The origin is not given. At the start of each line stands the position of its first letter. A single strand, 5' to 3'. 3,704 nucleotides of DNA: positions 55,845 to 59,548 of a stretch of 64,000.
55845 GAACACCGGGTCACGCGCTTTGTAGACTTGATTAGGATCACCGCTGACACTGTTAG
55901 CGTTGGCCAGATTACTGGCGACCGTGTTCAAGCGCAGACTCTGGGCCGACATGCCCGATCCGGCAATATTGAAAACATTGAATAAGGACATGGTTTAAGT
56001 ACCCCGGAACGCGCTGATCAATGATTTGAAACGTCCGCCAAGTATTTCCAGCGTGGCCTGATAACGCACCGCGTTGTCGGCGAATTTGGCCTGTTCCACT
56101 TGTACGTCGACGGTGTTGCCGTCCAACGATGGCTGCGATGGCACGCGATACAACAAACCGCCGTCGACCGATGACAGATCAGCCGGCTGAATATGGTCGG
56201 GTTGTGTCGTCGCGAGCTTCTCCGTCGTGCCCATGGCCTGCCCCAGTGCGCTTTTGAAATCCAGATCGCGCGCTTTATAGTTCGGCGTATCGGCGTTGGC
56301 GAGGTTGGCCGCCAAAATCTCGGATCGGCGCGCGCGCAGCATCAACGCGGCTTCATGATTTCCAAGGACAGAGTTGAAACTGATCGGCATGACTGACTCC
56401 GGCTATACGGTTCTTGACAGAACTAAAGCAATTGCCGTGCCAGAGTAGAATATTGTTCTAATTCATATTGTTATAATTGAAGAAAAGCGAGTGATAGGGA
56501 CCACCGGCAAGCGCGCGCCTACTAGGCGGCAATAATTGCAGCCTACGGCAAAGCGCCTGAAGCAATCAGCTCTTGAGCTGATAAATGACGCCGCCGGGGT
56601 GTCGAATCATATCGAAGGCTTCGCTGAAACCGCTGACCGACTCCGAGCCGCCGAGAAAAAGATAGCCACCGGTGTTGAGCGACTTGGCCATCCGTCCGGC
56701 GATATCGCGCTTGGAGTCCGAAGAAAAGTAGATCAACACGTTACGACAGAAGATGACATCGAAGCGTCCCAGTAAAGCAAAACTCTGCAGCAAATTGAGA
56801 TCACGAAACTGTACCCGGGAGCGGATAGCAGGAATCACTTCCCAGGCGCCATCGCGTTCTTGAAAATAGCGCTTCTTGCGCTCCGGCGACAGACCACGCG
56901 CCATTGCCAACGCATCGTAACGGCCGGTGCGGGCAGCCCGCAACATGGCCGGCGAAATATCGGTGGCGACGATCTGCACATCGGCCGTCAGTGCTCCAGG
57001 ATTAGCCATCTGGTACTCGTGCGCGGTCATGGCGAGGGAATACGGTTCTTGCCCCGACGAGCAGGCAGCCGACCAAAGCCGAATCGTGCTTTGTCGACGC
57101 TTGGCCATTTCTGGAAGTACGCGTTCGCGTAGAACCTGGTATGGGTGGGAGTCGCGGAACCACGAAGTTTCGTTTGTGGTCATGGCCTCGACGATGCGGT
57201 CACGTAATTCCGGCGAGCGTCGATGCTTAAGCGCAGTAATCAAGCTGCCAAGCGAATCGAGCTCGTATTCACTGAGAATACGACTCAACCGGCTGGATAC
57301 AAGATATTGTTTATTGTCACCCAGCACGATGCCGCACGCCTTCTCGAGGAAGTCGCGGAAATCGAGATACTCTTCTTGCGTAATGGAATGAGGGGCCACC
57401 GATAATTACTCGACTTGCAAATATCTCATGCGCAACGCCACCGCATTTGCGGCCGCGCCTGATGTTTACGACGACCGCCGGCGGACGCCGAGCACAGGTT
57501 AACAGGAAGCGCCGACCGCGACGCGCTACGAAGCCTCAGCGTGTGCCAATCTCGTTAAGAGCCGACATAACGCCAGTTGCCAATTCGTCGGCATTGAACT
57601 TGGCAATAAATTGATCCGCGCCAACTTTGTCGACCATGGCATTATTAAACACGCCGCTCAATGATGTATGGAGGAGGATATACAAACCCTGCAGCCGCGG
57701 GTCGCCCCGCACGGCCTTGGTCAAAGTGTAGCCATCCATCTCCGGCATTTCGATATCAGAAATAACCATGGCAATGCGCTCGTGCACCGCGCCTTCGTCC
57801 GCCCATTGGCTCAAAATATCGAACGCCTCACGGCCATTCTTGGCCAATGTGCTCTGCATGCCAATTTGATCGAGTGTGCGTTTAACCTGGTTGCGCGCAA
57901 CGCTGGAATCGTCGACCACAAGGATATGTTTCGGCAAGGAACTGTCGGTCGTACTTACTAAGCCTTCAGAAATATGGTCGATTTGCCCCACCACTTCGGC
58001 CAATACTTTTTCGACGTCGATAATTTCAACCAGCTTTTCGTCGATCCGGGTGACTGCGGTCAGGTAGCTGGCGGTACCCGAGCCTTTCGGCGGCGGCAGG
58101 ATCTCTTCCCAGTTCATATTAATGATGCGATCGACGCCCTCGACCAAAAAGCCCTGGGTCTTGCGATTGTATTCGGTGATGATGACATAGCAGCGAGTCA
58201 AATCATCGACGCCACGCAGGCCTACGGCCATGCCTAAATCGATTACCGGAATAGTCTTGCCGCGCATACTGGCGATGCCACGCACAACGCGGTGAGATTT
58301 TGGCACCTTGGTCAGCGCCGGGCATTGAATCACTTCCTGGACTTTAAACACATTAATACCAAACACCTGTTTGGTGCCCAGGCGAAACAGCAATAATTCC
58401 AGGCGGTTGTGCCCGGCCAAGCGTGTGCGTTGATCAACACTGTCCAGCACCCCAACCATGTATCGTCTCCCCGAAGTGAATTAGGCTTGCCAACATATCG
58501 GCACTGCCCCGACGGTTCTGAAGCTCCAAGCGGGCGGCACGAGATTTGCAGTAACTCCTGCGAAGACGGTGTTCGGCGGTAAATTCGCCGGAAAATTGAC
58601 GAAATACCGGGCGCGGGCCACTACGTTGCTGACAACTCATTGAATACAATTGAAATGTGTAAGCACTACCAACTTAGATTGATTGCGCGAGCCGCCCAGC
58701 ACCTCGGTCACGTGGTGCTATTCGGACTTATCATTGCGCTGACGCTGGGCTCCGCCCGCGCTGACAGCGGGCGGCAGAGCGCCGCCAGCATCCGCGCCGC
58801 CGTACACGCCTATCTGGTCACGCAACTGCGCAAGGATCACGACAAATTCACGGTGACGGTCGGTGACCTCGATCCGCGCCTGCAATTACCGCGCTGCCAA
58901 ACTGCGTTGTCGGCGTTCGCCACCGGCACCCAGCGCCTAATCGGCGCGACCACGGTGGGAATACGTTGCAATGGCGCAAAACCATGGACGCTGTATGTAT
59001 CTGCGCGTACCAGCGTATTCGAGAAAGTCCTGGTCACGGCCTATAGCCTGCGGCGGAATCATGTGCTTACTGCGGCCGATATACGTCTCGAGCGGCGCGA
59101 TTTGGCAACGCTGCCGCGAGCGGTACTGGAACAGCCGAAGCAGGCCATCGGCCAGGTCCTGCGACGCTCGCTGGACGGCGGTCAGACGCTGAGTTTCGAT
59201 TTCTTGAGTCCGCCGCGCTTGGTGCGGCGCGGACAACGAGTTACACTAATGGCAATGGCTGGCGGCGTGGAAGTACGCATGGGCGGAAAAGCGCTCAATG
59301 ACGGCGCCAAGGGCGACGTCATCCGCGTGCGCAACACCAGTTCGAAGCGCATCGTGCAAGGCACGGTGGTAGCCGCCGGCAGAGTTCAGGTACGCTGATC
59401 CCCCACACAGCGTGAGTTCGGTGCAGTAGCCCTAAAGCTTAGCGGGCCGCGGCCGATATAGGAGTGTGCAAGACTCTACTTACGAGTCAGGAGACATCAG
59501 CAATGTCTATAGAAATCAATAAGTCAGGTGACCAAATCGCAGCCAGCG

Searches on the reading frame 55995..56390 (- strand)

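Call 34: search_protein_families(library=pfam, proteins=[window:55995-56390:-])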
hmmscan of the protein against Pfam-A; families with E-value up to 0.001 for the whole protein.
window:55995-56390:- (131 aa): 1 family
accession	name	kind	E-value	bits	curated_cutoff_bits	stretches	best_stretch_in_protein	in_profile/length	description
PF00460.25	Flg_bb_rod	-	3.2e-08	33.8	20.7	1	11-39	3-31/31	Flagella basal body rod protein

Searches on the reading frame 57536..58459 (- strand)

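Call 34: search_protein_families(library=pfam, proteins=[window:57536-58459:-])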
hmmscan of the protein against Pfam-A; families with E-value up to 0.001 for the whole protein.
window:57536-58459:- (307 aa): 2 families
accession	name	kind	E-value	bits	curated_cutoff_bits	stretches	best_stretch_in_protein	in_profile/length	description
PF01584.24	CheW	-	4.5e-35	120.7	23.5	1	21-155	1-136/138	CheW-like domain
PF00072.30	Response_reg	-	2.5e-14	53.8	30.2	1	179-293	1-106/111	Response regulator receiver domain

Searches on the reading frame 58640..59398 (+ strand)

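Call 34: search_protein_families(library=pfam, proteins=[window:58640-59398:+])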
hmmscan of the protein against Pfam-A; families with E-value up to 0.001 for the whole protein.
window:58640-59398:+ (252 aa): 3 families
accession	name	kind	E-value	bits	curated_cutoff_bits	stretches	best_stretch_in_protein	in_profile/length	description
PF13144.11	ChapFlgA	-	3.9e-37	127.4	23.8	1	129-251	2-122/122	Chaperone for flagella basal body P-ring formation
PF17656.6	ChapFlgA_N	-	6.2e-17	62.2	27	1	51-125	1-76/77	FlgA N-terminal domain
PF08666.17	SAF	-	7.5e-09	36.5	21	1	129-186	2-59/63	SAF domain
